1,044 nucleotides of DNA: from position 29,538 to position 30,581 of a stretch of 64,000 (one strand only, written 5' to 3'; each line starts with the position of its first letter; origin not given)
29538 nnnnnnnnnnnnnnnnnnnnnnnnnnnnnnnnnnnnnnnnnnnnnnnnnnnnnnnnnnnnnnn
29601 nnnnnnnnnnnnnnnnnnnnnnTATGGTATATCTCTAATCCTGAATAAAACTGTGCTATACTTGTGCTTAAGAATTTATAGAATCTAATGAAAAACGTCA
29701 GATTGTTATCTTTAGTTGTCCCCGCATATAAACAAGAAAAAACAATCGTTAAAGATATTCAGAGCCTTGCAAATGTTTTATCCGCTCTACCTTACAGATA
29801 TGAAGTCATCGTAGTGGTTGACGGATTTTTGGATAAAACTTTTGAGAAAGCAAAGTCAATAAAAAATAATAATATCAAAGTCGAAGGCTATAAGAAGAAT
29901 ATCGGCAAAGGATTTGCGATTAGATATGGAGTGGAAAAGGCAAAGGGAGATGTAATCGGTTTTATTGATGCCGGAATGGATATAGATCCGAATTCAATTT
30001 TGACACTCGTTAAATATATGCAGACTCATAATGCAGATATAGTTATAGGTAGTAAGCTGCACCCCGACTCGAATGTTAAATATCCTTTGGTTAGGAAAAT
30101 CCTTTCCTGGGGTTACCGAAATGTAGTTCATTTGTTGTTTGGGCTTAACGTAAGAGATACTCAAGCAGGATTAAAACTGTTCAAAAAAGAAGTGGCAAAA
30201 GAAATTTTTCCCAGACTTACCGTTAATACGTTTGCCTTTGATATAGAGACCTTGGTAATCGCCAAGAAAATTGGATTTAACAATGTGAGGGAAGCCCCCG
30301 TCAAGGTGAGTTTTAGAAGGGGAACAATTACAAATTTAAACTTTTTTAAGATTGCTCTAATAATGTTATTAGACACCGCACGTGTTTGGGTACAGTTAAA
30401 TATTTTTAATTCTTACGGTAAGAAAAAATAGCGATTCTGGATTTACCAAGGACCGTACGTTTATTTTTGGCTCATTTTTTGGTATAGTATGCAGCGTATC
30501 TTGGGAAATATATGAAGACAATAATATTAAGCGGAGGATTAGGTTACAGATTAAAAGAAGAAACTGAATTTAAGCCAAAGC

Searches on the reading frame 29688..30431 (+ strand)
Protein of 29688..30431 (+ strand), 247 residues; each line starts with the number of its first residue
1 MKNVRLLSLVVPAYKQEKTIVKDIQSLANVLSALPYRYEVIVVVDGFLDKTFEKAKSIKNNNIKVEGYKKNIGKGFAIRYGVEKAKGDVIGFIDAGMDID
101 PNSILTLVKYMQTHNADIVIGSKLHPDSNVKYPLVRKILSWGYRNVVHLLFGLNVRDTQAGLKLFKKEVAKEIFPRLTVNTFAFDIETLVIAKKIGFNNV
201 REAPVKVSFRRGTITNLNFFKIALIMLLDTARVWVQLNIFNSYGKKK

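Call 3: search_protein_families(library=pfam, proteins=[window:29688-30431:+], max_evalue=0.01)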
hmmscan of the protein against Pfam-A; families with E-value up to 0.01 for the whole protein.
window:29688-30431:+ (247 aa): 3 families
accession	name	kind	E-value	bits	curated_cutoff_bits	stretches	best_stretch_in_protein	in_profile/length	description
PF00535.33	Glycos_transf_2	-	2.3e-20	73.7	23.3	1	8-174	1-168/168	Glycosyl transferase family 2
PF13641.12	Glyco_tranf_2_3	-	3.8e-07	30.8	27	1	7-198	3-200/230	Glycosyltransferase like family 2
PF10111.15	Glyco_tranf_2_2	-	2.4e-06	27.7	27.3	1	8-115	1-110/276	Glycosyltransferase like family 2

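Call 4: search_protein_families(library=ncbifam, proteins=[window:29688-30431:+], max_evalue=0.01)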
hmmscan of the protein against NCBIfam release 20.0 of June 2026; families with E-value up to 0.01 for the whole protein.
window:29688-30431:+ (247 aa): 20 families
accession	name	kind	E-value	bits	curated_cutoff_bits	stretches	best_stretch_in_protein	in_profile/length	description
NF058614.1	PPMAGASynPpgS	equivalog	2e-15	56.9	370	1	9-209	4-198/226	polyprenyl-phospho-N-acetylgalactosaminyl synthase PpgS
NF047588.1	GlcsyltransPgfSStrep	equivalog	2e-13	50.3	500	1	7-186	3-180/308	glycosyltransferase PgfS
TIGR03937.1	PgaC_IcaA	equivalog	5.6e-12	45.3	422.3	1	2-115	42-154/407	poly-beta-1,6-N-acetyl-D-glucosamine synthase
NF041875.1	EPS_EpsD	equivalog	4e-11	42.9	370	1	7-134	1-127/325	exopolysaccharide biosynthesis glycosyltransferase EpsD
NF010496.0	PRK13915.1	equivalog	8.1e-11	41.5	262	1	2-111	28-142/307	glucosyl-3-phosphoglycerate synthase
TIGR04182.1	glyco_TIGR04182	equivalog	8.3e-11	41.8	325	1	9-223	4-207/293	S-layer glycoprotein N-glycosyltransferase AglJ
NF007482.0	PRK10073.1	equivalog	5e-10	38.9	423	1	2-119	3-118/334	glycosyltransferase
NF007986.1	PRK10714.1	equivalog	1.4e-09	37.4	529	1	2-169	3-168/316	undecaprenyl-phosphate 4-deoxy-4-formamido-L-arabinose transferase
NF038302.1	EPS_HpsE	equivalog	2.1e-09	36.8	300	1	7-133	3-133/307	hormogonium polysaccharide biosynthesis glycosyltransferase HpsE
NF041391.1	DPhHxTase_Halo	equivalog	2.9e-09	36.3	375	1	35-215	22-191/213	dolichyl-phosphate hexose transferase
TIGR04283.1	glyco_like_mftF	equivalog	1.3e-08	34.8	182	1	7-116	1-103/221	TIGR04283 family arsenosugar biosynthesis glycosyltransferase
NF047683.1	TeichurnBiosyTuaG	equivalog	2.6e-08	33.8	400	1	3-116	4-116/252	teichuronic acid biosynthesis protein TuaG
NF038299.1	EPS_HpsN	equivalog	1.5e-07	30.7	425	1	6-121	2-117/317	hormogonium polysaccharide biosynthesis glycosyltransferase HpsN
NF041394.1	GtaseAglG_Halo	equivalog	4.5e-07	29.4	440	1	8-128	4-123/304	glucosyl-dolichyl phosphate glucuronosyltransferase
NF041865.1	EpsU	equivalog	3.2e-05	23.1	700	1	5-103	39-133/394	exopolysaccharide biosynthesis GT2 family glycosyltransferase EpsU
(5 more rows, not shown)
